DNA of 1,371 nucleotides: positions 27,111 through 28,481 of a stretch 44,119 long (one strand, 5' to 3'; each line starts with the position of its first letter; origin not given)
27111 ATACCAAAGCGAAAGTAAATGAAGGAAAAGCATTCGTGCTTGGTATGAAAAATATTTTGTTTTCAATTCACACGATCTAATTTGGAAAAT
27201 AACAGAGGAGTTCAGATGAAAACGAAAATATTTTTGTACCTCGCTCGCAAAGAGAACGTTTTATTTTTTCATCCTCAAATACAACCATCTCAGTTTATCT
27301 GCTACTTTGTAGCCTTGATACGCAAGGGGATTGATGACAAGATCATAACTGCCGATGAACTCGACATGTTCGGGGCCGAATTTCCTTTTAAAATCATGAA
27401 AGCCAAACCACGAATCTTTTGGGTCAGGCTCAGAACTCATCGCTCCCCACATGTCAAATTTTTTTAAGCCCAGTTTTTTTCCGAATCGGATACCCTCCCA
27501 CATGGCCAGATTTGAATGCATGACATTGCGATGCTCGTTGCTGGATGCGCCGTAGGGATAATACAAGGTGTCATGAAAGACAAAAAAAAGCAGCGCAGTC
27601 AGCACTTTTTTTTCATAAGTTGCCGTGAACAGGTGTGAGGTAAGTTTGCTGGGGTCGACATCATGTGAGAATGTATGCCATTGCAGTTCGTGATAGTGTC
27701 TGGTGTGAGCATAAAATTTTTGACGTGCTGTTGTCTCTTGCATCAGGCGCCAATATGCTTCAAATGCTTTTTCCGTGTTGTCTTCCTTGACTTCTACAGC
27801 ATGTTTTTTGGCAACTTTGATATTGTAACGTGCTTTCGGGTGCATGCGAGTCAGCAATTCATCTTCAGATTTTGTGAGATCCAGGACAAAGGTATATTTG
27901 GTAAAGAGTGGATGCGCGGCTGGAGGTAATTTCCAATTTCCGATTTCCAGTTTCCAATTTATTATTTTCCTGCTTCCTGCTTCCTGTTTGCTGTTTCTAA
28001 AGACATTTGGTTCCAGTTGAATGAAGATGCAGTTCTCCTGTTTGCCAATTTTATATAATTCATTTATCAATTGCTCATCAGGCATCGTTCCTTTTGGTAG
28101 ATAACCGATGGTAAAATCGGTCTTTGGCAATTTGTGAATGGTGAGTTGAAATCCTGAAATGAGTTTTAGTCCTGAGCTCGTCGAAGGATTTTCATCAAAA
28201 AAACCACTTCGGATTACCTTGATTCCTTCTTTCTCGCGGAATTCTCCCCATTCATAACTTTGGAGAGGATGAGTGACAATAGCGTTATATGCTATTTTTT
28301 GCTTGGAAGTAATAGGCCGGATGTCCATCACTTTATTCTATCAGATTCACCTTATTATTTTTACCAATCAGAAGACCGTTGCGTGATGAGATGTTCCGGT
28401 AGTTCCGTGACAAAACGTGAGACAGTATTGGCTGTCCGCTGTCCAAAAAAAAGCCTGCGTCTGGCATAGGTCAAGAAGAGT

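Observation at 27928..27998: The same AATTTCC heptamer tract is embedded in three unrelated conserved genes and yields near-identical peptide motifs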

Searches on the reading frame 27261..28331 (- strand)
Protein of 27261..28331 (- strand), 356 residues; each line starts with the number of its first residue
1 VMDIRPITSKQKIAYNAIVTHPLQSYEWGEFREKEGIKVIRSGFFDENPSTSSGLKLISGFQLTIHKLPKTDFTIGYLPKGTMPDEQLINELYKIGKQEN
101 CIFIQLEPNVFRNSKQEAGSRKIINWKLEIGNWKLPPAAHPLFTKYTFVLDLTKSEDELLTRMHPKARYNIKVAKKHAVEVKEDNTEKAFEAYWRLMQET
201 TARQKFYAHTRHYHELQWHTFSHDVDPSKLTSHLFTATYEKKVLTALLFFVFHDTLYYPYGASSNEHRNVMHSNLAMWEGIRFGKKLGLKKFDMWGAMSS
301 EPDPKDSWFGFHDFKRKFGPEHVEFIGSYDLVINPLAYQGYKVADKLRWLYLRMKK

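Call 21: find_related_loci(query=window:27261-28331:-, collection=metagenome_contigs, flank=10000)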
Query window:27261-28331:- (356 aa) in metagenome_contigs; peptide patterns used: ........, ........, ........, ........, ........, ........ (x = any residue, [..] = any of these).
600 stretches matched a pattern (row limit reached: there are more); 80 encode a relative of the query (tblastn E <= 1e-3); 80 distinct loci.
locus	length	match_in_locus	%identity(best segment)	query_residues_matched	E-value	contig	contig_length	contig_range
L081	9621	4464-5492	75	2-356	0e+0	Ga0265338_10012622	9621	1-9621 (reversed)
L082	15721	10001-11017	75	2-356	2e-179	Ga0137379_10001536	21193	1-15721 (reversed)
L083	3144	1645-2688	63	7-355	5e-158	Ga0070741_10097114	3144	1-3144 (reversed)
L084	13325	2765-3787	63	2-356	2e-148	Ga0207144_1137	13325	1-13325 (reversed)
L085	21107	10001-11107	59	2-356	4e-143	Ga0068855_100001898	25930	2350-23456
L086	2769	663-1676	57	2-355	1e-142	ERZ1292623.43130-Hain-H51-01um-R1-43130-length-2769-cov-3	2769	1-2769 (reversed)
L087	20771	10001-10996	55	15-355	3e-127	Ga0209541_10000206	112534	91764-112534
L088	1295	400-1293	68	2-299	1e-137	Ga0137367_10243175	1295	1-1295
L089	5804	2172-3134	57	16-356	4e-126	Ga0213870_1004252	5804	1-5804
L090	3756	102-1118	53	7-356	2e-126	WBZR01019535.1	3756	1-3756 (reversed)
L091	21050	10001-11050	59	15-356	8e-124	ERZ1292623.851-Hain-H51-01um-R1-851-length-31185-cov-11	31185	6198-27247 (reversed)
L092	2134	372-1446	58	2-356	4e-131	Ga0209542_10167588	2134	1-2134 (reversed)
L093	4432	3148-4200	52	2-355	2e-124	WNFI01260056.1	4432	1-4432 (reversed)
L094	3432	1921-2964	55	4-355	1e-126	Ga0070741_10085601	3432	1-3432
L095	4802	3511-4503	54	5-345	2e-123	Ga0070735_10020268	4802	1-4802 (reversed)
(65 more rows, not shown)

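Call 26: find_encoding_contigs(protein=window:27261-28328:-, flank=10000, max_places=10)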
Protein window:27261-28328:- (355 aa): 8 contigs read that carry it; 5 places shown.
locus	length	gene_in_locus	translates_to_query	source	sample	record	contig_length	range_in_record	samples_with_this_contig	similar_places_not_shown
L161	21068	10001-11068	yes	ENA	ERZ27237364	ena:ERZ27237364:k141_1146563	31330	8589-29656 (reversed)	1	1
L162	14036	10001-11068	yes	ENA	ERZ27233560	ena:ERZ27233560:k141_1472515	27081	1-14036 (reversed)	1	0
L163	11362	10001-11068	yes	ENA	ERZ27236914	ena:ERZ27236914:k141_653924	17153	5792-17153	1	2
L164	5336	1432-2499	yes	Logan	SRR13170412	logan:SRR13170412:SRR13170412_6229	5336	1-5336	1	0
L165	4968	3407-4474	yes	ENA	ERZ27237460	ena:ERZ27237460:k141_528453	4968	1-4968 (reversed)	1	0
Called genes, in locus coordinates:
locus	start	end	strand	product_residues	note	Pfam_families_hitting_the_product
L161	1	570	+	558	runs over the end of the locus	PF13231:PMT_2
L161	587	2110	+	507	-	-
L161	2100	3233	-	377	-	PF13439:Glyco_transf_4, PF13579:Glyco_trans_4_4, PF20706:GT4-conflict (weak), PF00534:Glycos_transf_1, PF13692:Glyco_trans_1_4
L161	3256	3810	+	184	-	-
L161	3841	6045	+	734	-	PF10060:DUF2298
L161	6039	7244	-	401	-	PF03816:LytR_cpsA_psr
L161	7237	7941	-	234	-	PF00121:TIM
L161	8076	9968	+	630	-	PF00580:UvrD-helicase, PF13245:AAA_19, PF13604:AAA_30 (faint), PF01443:Viral_helicase1 (faint), PF13361:UvrD_C, PF13538:UvrD_C_2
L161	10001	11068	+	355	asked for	PF02388:FemAB, PF13480:Acetyltransf_6, PF02388:FemAB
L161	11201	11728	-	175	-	-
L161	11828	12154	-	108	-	PF00717:Peptidase_S24, PF10502:Peptidase_S26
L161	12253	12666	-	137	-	PF09055:Sod_Ni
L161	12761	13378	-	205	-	PF00075:RNase_H, PF13456:RVT_3 (weak)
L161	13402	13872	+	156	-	PF00293:NUDIX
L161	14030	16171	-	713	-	PF13191:AAA_16 (weak), PF23569:NBD_SMAX1, PF00004:AAA, PF17871:AAA_lid_9, PF00004:AAA, PF07724:AAA_2, PF07728:AAA_5, PF10431:ClpB_D2-small, +6 more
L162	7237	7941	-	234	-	PF00121:TIM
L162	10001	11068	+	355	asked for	PF02388:FemAB, PF13480:Acetyltransf_6, PF02388:FemAB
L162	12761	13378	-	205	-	PF00075:RNase_H, PF13456:RVT_3 (weak)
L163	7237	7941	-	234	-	PF00121:TIM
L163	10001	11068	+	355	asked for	PF02388:FemAB, PF13480:Acetyltransf_6, PF02388:FemAB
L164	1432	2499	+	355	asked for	PF02388:FemAB, PF13480:Acetyltransf_6, PF02388:FemAB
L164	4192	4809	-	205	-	PF00075:RNase_H, PF13456:RVT_3 (weak)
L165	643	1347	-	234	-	PF00121:TIM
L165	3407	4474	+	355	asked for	PF02388:FemAB, PF13480:Acetyltransf_6, PF02388:FemAB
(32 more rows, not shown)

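Call 49: find_homologous_proteins(query=window:27261-28328:-, max_evalue=1e-30)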
Query window:27261-28328:- (355 aa): 5801 proteins with E <= 1e-30 among 6555 candidates; the best 120 are listed.
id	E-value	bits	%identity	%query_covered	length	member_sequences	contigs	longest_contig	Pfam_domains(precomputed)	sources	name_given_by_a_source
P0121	4.1e-245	830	100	100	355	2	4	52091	PF13480.14,PF02388.23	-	-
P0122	9.8e-184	629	75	100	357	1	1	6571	PF13480.14,PF02388.23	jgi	jgi:lipid II:glycine glycyltransferase (peptidoglycan interpeptide bridge formation enzyme)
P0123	1.1e-183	628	76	100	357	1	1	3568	PF13480.14,PF02388.23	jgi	jgi:lipid II:glycine glycyltransferase (peptidoglycan interpeptide bridge formation enzyme)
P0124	2.7e-181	621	77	100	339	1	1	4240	PF13480.14,PF02388.23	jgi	jgi:lipid II:glycine glycyltransferase (peptidoglycan interpeptide bridge formation enzyme)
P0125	1.3e-179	615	73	100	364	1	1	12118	PF13480.14,PF02388.23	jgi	jgi:lipid II:glycine glycyltransferase (peptidoglycan interpeptide bridge formation enzyme)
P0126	1.6e-177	608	74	100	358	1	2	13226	PF02388.23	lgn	-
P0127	4.1e-177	607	75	100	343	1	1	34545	PF13480.14,PF02388.23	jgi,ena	-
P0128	4.3e-177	607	74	100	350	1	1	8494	PF02388.23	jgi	jgi:lipid II:glycine glycyltransferase (peptidoglycan interpeptide bridge formation enzyme)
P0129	6.6e-177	606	76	100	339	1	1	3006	PF13480.14,PF02388.23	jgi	jgi:lipid II:glycine glycyltransferase (peptidoglycan interpeptide bridge formation enzyme)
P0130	9.2e-177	606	74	100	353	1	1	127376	PF02388.23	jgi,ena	-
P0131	1.6e-176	605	74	100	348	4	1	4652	PF13480.14,PF02388.23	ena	-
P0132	1.1e-175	602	75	100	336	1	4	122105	PF13480.14,PF02388.23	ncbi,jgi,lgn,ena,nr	ncbi:MAG TPA: peptidoglycan bridge formation glycyltransferase FemA/FemB family protein [Candidatus 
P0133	2.0e-175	601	74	100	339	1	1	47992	PF13480.14,PF02388.23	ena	-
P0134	2.1e-175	601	74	100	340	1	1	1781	PF13480.14,PF02388.23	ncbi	-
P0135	2.4e-175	601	73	100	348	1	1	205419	PF13480.14,PF02388.23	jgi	jgi:lipid II:glycine glycyltransferase (peptidoglycan interpeptide bridge formation enzyme)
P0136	3.7e-175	600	74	100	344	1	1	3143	PF13480.14,PF02388.23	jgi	jgi:lipid II:glycine glycyltransferase (peptidoglycan interpeptide bridge formation enzyme)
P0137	7.5e-175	599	75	100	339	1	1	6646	PF02388.23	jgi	jgi:lipid II:glycine glycyltransferase (peptidoglycan interpeptide bridge formation enzyme)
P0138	9.6e-175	599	75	100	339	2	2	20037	PF13480.14,PF02388.23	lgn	-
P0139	1.2e-174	599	75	100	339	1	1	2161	PF13480.14,PF02388.23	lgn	-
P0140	2.1e-173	595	75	100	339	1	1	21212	PF13480.14,PF02388.23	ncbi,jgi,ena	-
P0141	2.1e-173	595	75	100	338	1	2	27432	PF13480.14,PF02388.23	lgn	-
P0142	4.2e-173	594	74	100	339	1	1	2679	PF13480.14,PF02388.23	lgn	-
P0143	1.7e-172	592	73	100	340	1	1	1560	PF13480.14,PF02388.23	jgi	jgi:lipid II:glycine glycyltransferase (peptidoglycan interpeptide bridge formation enzyme)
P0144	8.2e-172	589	72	100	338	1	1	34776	PF13480.14,PF02388.23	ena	-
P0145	1.2e-171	589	73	100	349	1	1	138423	PF13480.14,PF02388.23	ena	-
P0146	2.6e-171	588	72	100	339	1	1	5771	PF02388.23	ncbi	-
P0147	2.3e-170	585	73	100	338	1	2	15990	PF13480.14,PF02388.23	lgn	-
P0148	4.8e-170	583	72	100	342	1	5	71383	PF13480.14,PF02388.23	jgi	jgi:lipid II:glycine glycyltransferase (peptidoglycan interpeptide bridge formation enzyme)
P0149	7.6e-170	583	74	99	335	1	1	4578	PF13480.14,PF02388.23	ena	-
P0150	2.5e-169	581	73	99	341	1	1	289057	PF13480.14,PF02388.23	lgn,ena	-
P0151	3.4e-169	581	71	100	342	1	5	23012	PF13480.14,PF02388.23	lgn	-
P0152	5.6e-169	580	71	100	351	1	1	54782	PF13480.14,PF02388.23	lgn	-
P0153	2.5e-168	578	73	100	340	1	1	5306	PF02388.23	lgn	-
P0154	3.2e-168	578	71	100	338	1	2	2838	PF13480.14,PF02388.23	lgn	-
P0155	8.2e-168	576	71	100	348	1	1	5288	PF13480.14,PF02388.23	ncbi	ncbi:MAG: lipid II:glycine glycyltransferase FemX [Candidatus Levyibacteriota bacterium]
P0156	9.3e-168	576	73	100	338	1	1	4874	PF13480.14,PF02388.23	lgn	-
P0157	9.9e-168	576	72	100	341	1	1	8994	PF13480.14,PF02388.23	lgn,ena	-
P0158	1.7e-167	575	75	94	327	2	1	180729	PF13480.14,PF02388.23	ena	-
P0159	1.9e-167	575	72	100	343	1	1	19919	PF13480.14,PF02388.23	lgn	-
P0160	3.4e-167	574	71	100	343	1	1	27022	PF13480.14,PF02388.23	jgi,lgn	-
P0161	3.9e-167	574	71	100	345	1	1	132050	PF13480.14,PF02388.23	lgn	-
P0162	1.5e-166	572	71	100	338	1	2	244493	PF13480.14,PF02388.23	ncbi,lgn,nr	ncbi:MAG TPA: peptidoglycan bridge formation glycyltransferase FemA/FemB family protein [Candidatus 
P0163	5.4e-166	570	70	100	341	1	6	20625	PF13480.14,PF02388.23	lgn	-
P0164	6.4e-166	570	71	99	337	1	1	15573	PF13480.14,PF02388.23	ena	-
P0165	7.7e-166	570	71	100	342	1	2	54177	PF13480.14,PF02388.23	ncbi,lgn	ncbi:MAG: lipid II:glycine glycyltransferase FemX [Candidatus Levyibacteriota bacterium]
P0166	4.1e-165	567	64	100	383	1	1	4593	PF02388.23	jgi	jgi:lipid II:glycine glycyltransferase (peptidoglycan interpeptide bridge formation enzyme)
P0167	7.8e-165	566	71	100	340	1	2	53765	PF13480.14,PF02388.23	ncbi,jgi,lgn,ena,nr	ncbi:MAG TPA: peptidoglycan bridge formation glycyltransferase FemA/FemB family protein [Candidatus 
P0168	5.5e-164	564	69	99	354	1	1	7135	PF02388.23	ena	-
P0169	6.3e-164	563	71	100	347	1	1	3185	PF13480.14,PF02388.23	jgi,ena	-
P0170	7.2e-164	563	69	100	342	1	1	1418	PF13480.14,PF02388.23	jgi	jgi:lipid II:glycine glycyltransferase (peptidoglycan interpeptide bridge formation enzyme)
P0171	9.2e-164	563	70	100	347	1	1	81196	PF02388.23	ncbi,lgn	-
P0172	1.1e-163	563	70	100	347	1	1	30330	PF13480.14,PF02388.23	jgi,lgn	-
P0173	3.0e-163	561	69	100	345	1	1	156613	PF02388.23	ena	-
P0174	5.6e-163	560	70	99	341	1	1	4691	PF13480.14,PF02388.23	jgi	jgi:lipid II:glycine glycyltransferase (peptidoglycan interpeptide bridge formation enzyme)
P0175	1.2e-162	559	68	100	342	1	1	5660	PF13480.14,PF02388.23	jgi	jgi:lipid II:glycine glycyltransferase (peptidoglycan interpeptide bridge formation enzyme)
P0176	3.5e-162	558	69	100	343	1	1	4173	PF13480.14,PF02388.23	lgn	-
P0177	5.7e-162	557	70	100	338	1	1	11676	PF13480.14,PF02388.23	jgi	jgi:lipid II:glycine glycyltransferase (peptidoglycan interpeptide bridge formation enzyme)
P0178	1.0e-161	556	68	100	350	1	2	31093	PF13480.14,PF02388.23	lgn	-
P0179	1.3e-161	556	70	100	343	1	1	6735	PF02388.23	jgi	jgi:lipid II:glycine glycyltransferase (peptidoglycan interpeptide bridge formation enzyme)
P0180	1.3e-161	556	67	100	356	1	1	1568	PF13480.14,PF02388.23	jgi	jgi:lipid II:glycine glycyltransferase (peptidoglycan interpeptide bridge formation enzyme)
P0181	2.1e-161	555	68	100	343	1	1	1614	PF13480.14,PF02388.23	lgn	-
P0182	3.8e-161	554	68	100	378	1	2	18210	PF02388.23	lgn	-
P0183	6.0e-161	554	69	100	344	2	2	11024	PF13480.14,PF02388.23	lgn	-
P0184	1.6e-160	552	68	100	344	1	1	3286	PF13480.14,PF02388.23,PF04339.19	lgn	-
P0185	2.4e-160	552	66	100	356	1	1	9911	PF13480.14,PF02388.23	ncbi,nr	ncbi:MAG: peptidoglycan bridge formation glycyltransferase FemA/FemB family protein [Candidatus Levy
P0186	3.4e-160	551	66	100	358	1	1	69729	PF13480.14,PF02388.23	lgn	-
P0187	4.1e-160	551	68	100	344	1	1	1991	PF13480.14,PF02388.23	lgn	-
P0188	1.2e-159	549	67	100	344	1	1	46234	PF13480.14,PF02388.23,PF04339.19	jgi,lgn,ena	jgi:lipid II:glycine glycyltransferase (peptidoglycan interpeptide bridge formation enzyme)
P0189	1.9e-159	549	69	100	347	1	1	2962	PF02388.23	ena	-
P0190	1.9e-159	549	68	100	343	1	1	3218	PF13480.14,PF02388.23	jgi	jgi:lipid II:glycine glycyltransferase (peptidoglycan interpeptide bridge formation enzyme)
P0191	2.5e-159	548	70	100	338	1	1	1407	PF13480.14,PF02388.23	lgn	-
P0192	4.8e-159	547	67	100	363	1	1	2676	PF13480.14,PF02388.23,PF04339.19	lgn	-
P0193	6.3e-159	547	67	100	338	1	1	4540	PF13480.14,PF02388.23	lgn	-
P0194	1.0e-158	546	66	100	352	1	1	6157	PF13480.14,PF02388.23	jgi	jgi:lipid II:glycine glycyltransferase (peptidoglycan interpeptide bridge formation enzyme)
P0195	1.2e-158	546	68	100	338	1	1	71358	PF13480.14,PF02388.23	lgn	-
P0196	7.8e-158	543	66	100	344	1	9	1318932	PF13480.14,PF02388.23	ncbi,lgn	-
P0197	1.3e-157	543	65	100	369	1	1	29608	PF13480.14,PF02388.23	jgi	jgi:lipid II:glycine glycyltransferase (peptidoglycan interpeptide bridge formation enzyme)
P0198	5.5e-157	541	66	100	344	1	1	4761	PF13480.14,PF02388.23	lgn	-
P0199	7.3e-157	540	67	100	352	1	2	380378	PF02388.23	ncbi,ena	ncbi:MAG: peptidoglycan bridge formation glycyltransferase FemA/FemB family protein [Patescibacteria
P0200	2.8e-156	538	66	100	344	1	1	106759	PF02388.23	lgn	-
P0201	3.4e-156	538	66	100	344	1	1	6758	PF13480.14,PF02388.23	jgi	jgi:lipid II:glycine glycyltransferase (peptidoglycan interpeptide bridge formation enzyme)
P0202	3.9e-156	538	69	100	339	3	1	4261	PF13480.14,PF02388.23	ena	-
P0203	6.8e-156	537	66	100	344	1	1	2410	PF02388.23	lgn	-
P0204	8.8e-156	537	66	99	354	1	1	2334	PF13480.14,PF02388.23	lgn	-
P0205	1.4e-155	536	68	100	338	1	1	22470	PF13480.14,PF02388.23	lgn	-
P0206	1.8e-155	536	66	100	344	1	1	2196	PF13480.14,PF02388.23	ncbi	-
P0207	2.5e-155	535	67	100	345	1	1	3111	PF13480.14,PF02388.23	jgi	jgi:lipid II:glycine glycyltransferase (peptidoglycan interpeptide bridge formation enzyme)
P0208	8.8e-155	533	66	100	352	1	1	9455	PF13480.14,PF02388.23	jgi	jgi:lipid II:glycine glycyltransferase (peptidoglycan interpeptide bridge formation enzyme)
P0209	1.6e-154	532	64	100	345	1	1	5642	PF13480.14,PF02388.23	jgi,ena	-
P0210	2.0e-154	532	67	100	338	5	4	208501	PF13480.14,PF02388.23,PF04339.19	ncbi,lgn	-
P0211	2.4e-154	532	66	100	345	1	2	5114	PF13480.14,PF02388.23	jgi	jgi:lipid II:glycine glycyltransferase (peptidoglycan interpeptide bridge formation enzyme)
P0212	4.3e-154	531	66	99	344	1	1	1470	PF02388.23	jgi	jgi:lipid II:glycine glycyltransferase (peptidoglycan interpeptide bridge formation enzyme)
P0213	7.0e-154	530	65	100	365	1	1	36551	PF02388.23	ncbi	-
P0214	1.5e-153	529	65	100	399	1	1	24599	PF13480.14,PF02388.23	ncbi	-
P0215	1.6e-153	529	67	99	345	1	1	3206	PF13480.14,PF02388.23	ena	-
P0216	1.7e-153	529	66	100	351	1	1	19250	PF13480.14,PF02388.23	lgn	-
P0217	4.5e-153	528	66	100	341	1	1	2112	PF13480.14,PF02388.23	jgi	jgi:lipid II:glycine glycyltransferase (peptidoglycan interpeptide bridge formation enzyme)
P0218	6.2e-153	527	64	100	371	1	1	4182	PF13480.14,PF02388.23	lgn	-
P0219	1.6e-152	526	66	100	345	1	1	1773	PF13480.14,PF02388.23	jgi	jgi:lipid II:glycine glycyltransferase (peptidoglycan interpeptide bridge formation enzyme)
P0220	5.5e-152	524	64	100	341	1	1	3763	PF13480.14,PF02388.23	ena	-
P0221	1.9e-151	522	65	100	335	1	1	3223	PF02388.23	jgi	jgi:lipid II:glycine glycyltransferase (peptidoglycan interpeptide bridge formation enzyme)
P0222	3.2e-151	522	64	99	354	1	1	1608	PF13480.14,PF02388.23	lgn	-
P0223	3.9e-151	521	65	100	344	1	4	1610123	PF13480.14,PF02388.23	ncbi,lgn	-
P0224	4.4e-151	521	65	100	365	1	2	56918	PF13480.14,PF02388.23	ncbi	-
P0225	5.2e-151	521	65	100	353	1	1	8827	PF13480.14,PF02388.23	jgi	-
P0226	6.0e-151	521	66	100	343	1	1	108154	PF13480.14,PF02388.23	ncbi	-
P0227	9.1e-151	520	65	100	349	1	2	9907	PF13480.14,PF02388.23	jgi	jgi:lipid II:glycine glycyltransferase (peptidoglycan interpeptide bridge formation enzyme)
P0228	1.5e-150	519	65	99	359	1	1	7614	PF13480.14,PF02388.23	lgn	-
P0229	9.0e-150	517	64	100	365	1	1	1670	PF13480.14,PF02388.23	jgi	jgi:lipid II:glycine glycyltransferase (peptidoglycan interpeptide bridge formation enzyme)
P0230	1.8e-149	516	65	100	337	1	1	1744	PF13480.14,PF02388.23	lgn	-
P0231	2.5e-149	515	64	99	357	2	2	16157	PF13480.14,PF02388.23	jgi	-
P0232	2.4e-148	512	65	100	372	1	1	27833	PF13480.14,PF02388.23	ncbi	-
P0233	3.4e-148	512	65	100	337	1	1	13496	PF13480.14,PF02388.23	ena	-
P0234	4.7e-148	511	63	100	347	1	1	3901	PF13480.14,PF02388.23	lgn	-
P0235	6.2e-148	511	64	100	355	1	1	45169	PF13480.14,PF02388.23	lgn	-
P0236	6.4e-148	511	61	100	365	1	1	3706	PF13480.14,PF02388.23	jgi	jgi:lipid II:glycine glycyltransferase (peptidoglycan interpeptide bridge formation enzyme)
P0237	1.4e-147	510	64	100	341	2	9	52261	PF13480.14,PF02388.23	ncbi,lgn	-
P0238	1.6e-147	509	64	100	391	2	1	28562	PF13480.14,PF02388.23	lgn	-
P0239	1.8e-147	509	65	100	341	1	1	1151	PF13480.14,PF02388.23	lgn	-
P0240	2.2e-147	509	63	100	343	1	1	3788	PF13480.14,PF02388.23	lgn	-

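Call 53: find_encoding_contigs(protein=P0122, flank=10000, max_places=2)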
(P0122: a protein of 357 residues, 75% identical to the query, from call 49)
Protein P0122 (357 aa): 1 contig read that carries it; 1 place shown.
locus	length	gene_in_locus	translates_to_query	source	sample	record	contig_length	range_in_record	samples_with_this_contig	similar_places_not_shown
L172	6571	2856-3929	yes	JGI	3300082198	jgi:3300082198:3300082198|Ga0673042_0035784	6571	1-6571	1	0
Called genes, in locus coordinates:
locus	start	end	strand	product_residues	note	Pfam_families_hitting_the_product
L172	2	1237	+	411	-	?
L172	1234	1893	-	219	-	PF01174:SNO, PF03575:Peptidase_S51 (weak), PF07685:GATase_3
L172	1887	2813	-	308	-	PF01680:SOR_SNZ, PF05690:ThiG (weak)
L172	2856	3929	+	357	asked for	PF02388:FemAB, PF13480:Acetyltransf_6 (weak), PF02388:FemAB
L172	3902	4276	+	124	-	-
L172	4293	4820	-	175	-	PF06325:PrmA (weak)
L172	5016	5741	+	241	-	-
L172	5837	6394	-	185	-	PF13489:Methyltransf_23, PF00891:Methyltransf_2 (faint), PF05175:MTS (weak), PF13847:Methyltransf_31, PF08241:Methyltransf_11, PF08242:Methyltransf_12, PF13649:Methyltransf_25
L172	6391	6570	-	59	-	?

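Call 54: find_encoding_contigs(protein=P0214, flank=10000, max_places=2)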
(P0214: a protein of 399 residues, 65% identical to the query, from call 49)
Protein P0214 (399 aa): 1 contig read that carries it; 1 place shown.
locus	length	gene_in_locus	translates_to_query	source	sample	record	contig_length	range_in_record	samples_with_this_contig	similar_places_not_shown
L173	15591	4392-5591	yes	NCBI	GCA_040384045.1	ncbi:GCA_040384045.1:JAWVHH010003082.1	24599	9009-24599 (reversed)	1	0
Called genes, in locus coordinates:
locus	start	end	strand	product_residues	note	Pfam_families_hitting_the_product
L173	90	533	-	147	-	PF00293:NUDIX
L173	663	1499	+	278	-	-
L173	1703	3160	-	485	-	PF13231:PMT_2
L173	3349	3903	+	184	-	-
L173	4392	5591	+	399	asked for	PF02388:FemAB, PF13480:Acetyltransf_6 (weak), PF02388:FemAB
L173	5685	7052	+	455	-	-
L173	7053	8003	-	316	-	PF00389:2-Hacid_dh, PF03807:F420_oxidored (faint), PF02826:2-Hacid_dh_C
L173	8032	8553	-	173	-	-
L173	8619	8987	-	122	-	PF00717:Peptidase_S24 (weak), PF10502:Peptidase_S26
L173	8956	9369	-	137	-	PF09055:Sod_Ni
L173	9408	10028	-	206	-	PF00075:RNase_H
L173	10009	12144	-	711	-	PF13191:AAA_16 (weak), PF23569:NBD_SMAX1 (weak), PF00004:AAA, PF17871:AAA_lid_9, PF00004:AAA, PF07724:AAA_2, PF07728:AAA_5, PF10431:ClpB_D2-small, +7 more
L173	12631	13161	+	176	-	PF21088:MS_channel_1st, PF00924:MS_channel_2nd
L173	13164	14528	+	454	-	PF27218:MJ0043_C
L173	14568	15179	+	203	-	PF01195:Pept_tRNA_hydro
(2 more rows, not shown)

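Call 55: find_encoding_contigs(protein=P0232, flank=10000, max_places=2)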
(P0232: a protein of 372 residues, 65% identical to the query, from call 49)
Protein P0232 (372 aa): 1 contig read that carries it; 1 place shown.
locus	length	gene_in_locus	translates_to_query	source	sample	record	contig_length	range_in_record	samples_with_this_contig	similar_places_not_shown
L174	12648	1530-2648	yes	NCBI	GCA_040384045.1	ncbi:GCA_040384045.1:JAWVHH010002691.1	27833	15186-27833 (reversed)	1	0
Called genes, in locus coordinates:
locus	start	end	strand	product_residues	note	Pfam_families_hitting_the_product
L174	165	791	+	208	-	PF14528:LAGLIDADG_3 (faint)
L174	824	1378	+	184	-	-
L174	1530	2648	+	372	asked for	PF02388:FemAB, PF13480:Acetyltransf_6, PF02388:FemAB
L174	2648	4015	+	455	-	-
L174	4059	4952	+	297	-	PF00892:EamA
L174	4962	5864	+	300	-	PF00892:EamA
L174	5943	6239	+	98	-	-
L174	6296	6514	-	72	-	PF10049:DUF2283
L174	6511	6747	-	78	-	-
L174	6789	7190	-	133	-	PF06325:PrmA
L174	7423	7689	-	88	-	PF10502:Peptidase_S26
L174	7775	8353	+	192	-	-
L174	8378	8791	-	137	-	PF09055:Sod_Ni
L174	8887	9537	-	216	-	PF00075:RNase_H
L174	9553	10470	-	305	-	PF02558:ApbA, PF08546:ApbA_C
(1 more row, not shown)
